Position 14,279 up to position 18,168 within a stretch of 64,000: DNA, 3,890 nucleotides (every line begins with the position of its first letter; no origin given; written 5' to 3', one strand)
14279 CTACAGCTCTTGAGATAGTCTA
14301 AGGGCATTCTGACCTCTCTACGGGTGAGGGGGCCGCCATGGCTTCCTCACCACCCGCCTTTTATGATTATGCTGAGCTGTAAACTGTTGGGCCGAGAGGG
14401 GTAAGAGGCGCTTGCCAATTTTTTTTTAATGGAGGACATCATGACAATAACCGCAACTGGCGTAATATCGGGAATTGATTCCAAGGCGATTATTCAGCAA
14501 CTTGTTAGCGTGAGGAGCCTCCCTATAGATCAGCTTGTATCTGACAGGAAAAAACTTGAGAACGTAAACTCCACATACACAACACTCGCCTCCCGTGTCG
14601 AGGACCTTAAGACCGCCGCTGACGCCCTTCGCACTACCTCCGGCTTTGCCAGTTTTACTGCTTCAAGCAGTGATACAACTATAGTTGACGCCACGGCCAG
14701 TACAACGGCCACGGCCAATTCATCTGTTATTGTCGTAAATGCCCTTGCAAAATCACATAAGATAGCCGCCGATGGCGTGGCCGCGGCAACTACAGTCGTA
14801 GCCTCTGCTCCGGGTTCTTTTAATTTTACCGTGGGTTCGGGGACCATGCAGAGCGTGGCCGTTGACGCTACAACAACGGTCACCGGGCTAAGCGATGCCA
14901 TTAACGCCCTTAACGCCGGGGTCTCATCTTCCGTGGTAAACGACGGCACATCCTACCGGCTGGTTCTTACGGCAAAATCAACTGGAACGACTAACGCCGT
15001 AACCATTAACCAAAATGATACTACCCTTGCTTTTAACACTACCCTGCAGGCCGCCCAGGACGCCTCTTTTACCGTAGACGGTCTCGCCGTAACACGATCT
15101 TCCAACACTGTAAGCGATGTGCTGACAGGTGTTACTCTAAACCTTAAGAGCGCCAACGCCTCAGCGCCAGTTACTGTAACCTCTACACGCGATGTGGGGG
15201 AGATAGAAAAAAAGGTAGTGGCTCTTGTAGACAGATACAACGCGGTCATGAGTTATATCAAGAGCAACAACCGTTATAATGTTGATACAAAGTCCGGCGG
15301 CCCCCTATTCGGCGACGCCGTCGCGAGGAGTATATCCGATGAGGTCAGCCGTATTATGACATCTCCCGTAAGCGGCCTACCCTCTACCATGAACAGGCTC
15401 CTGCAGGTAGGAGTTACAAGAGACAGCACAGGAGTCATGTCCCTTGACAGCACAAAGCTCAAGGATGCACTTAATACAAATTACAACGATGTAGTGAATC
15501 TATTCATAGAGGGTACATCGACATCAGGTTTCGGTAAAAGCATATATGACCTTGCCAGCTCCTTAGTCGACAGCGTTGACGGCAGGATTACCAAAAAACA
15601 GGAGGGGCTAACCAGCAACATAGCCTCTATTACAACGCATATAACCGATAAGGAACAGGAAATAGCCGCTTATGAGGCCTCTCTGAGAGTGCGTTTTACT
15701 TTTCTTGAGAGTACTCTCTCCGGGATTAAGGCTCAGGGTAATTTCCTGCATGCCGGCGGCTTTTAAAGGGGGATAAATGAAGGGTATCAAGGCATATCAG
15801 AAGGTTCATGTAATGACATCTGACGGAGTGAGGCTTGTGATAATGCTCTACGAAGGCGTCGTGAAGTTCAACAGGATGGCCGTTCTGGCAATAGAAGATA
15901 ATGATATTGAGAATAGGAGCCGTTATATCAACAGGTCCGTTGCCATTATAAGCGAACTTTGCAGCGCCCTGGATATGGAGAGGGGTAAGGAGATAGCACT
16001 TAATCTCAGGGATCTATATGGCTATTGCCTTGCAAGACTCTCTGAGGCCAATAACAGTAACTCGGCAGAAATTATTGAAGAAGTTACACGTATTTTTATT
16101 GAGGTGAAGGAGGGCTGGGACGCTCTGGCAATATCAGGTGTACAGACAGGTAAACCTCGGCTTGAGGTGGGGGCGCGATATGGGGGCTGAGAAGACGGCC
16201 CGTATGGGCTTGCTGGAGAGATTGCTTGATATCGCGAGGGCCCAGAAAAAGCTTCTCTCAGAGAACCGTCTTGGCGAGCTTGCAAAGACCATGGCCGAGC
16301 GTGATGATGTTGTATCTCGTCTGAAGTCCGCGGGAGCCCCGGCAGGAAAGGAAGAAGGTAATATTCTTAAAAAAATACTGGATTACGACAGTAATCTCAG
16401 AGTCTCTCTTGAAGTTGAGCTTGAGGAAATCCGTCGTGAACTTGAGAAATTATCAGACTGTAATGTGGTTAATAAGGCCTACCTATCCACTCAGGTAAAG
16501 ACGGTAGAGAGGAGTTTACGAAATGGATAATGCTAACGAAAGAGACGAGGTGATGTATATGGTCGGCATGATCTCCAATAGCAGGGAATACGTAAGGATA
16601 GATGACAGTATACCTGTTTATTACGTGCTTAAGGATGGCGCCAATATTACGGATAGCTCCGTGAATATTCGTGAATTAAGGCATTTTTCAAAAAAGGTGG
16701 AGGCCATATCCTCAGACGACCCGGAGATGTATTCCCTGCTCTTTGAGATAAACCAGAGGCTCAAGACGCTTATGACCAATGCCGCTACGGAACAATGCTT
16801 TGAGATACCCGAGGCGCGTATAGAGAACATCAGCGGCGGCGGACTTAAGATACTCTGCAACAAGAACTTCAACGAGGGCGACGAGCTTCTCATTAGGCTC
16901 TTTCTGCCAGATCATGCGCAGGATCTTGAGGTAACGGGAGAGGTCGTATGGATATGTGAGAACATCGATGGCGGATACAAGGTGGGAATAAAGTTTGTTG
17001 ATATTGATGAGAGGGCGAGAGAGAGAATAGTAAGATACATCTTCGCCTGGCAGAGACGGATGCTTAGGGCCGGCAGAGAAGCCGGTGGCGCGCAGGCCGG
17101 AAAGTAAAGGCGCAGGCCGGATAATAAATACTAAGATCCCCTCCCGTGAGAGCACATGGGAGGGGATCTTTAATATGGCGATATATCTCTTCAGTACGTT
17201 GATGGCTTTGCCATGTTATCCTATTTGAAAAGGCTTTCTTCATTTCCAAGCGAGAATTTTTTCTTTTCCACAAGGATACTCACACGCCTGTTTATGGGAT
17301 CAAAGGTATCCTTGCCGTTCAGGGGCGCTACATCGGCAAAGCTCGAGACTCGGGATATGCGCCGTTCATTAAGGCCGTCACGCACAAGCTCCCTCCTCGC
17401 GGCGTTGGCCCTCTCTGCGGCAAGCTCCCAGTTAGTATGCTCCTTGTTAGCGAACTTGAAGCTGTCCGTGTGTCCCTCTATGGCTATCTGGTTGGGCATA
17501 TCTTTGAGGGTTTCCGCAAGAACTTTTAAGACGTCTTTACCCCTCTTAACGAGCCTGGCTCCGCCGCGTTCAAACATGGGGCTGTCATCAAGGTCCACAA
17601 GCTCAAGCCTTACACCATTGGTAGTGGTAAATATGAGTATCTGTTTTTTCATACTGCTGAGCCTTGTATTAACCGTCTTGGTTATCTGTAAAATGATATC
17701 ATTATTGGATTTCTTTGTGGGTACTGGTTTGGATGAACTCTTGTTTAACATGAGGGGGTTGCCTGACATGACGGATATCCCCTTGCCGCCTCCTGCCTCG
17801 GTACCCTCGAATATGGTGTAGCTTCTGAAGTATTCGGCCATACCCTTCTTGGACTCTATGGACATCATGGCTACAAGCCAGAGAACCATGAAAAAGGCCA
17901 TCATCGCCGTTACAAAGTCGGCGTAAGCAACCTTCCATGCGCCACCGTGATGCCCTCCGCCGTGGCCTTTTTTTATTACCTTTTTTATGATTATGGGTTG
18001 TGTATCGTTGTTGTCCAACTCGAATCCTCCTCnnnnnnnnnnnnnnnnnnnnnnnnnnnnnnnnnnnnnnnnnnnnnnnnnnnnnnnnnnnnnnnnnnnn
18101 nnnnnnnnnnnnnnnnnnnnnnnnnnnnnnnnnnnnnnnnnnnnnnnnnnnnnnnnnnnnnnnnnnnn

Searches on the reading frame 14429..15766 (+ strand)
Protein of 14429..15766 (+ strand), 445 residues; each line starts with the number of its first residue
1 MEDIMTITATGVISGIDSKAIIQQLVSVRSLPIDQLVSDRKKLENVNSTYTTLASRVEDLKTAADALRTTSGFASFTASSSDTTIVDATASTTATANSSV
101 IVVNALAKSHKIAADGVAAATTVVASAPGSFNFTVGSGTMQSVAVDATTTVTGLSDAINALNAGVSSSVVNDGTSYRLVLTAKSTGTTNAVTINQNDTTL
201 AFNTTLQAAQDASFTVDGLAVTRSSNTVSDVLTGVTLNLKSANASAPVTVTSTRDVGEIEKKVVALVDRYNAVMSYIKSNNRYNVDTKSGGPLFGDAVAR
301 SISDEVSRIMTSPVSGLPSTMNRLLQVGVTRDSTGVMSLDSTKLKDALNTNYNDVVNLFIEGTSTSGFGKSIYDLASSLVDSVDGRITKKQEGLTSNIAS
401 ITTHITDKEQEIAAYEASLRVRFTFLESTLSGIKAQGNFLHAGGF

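Call 5: search_protein_families(library=pfam, proteins=[window:14429-15766:+], max_evalue=0.01)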
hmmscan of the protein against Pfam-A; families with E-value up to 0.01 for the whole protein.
window:14429-15766:+ (445 aa): 2 families
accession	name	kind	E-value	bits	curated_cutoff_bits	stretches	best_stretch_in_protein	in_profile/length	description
PF07195.17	FliD_C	-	7.1e-47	160.3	25.4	1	209-432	1-233/236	Flagellar hook-associated protein 2 C-terminus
PF02465.23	FliD_N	-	2.2e-18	67.1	24.8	1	14-110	1-97/97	Flagellar hook-associated protein 2 N-terminus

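Call 6: search_protein_families(library=ncbifam, proteins=[window:14429-15766:+], max_evalue=0.01)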
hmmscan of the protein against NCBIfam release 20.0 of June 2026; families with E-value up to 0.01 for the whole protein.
window:14429-15766:+ (445 aa): 7 families
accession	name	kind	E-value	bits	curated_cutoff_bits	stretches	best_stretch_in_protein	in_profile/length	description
NF005955.1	PRK08032.1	equivalog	9.3e-55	186.4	387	1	6-440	3-460/465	flagellar filament capping protein FliD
NF005188.0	PRK06664.1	equivalog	2.1e-43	148.6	469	3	10-202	7-197/661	flagellar hook-associated protein FliD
NF009400.1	PRK12765.1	equivalog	1.9e-37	129.1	448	2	200-365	247-402/596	flagellar filament capping protein FliD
NF005833.0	PRK07737.1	equivalog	6.8e-32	111.2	444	2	6-278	2-292/501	flagellar hook-associated protein 2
NF006435.1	PRK08724.1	equivalog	3.5e-29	102.1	580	2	204-436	432-663/672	flagellar filament capping protein FliD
NF006282.1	PRK08453.1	equivalog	6.4e-27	94.3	500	1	197-368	421-591/673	flagellar filament capping protein FliD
NF005281.0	PRK06798.1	equivalog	1.7e-23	83.3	375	1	39-438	45-428/440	flagellar hook-associated protein 2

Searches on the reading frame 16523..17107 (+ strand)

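Call 5: search_protein_families(library=pfam, proteins=[window:16523-17107:+], max_evalue=0.01)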
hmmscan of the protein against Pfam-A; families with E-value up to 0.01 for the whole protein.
window:16523-17107:+ (194 aa): 1 family
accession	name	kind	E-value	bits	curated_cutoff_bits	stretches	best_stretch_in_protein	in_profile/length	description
PF07238.19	PilZ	-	2.4e-18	66.8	22.5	1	96-175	23-102/102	PilZ domain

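Call 6: search_protein_families(library=ncbifam, proteins=[window:16523-17107:+], max_evalue=0.01)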
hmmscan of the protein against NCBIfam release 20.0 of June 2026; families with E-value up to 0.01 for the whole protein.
window:16523-17107:+ (194 aa): 1 family
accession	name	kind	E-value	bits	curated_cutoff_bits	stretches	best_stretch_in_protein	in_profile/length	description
TIGR02266.1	gmx_TIGR02266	paralog_domain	2.9e-11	43.4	68.7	1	97-173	18-95/96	TIGR02266 family protein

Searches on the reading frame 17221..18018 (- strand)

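Call 17: search_protein_families(library=pfam, proteins=[window:17221-18018:-], max_evalue=0.001)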
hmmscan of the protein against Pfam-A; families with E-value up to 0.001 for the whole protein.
window:17221-18018:- (265 aa): 2 families
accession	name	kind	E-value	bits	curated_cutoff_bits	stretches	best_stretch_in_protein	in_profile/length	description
PF13677.11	MotB_plug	-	8.4e-19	67.4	24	1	13-66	3-56/58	Membrane MotB of proton-channel complex MotA/MotB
PF00691.25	OmpA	-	1.9e-14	54.2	27.2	1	148-238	1-90/98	OmpA family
